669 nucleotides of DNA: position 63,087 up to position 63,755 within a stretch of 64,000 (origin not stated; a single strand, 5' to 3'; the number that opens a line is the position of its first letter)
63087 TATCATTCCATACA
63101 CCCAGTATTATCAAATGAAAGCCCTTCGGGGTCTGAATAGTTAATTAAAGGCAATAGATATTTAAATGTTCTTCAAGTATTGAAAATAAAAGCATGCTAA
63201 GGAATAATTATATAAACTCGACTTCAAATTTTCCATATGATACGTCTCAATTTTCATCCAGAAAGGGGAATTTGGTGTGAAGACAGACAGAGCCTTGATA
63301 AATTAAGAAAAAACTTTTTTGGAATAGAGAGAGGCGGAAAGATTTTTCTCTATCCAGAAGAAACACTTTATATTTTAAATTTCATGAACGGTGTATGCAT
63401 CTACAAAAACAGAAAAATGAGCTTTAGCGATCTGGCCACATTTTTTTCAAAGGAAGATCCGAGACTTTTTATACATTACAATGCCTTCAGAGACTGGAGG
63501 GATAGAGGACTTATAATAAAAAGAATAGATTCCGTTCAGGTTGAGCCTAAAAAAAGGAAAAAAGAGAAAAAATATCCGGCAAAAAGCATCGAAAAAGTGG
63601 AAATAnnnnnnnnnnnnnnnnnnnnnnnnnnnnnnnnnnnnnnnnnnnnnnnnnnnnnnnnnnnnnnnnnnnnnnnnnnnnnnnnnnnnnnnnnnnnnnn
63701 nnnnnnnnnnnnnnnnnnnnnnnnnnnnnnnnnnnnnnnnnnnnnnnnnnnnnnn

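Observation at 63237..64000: EndA with the catalytic motif after residue 230, suggesting a duplicated or multi-unit splicing endonuclease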

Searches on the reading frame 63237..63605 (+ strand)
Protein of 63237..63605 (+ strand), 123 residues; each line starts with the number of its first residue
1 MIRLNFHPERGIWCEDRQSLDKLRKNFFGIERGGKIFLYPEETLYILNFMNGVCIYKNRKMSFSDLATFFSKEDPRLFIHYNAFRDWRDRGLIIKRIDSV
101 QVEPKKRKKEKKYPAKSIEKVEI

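Call 48: search_protein_families(library=pfam, proteins=[window:63237-63605:+], max_evalue=10)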
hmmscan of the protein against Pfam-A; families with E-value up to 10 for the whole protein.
seq(123 aa): 2 families
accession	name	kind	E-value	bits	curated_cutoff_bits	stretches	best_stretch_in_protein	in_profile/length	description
PF02778.19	tRNA_int_endo_N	-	0.012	15.6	21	1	22-66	20-66/67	tRNA intron endonuclease, N-terminal domain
PF12928.12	tRNA_int_end_N2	-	0.091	13.3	24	1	28-47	40-60/69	tRNA-splicing endonuclease subunit sen54 N-term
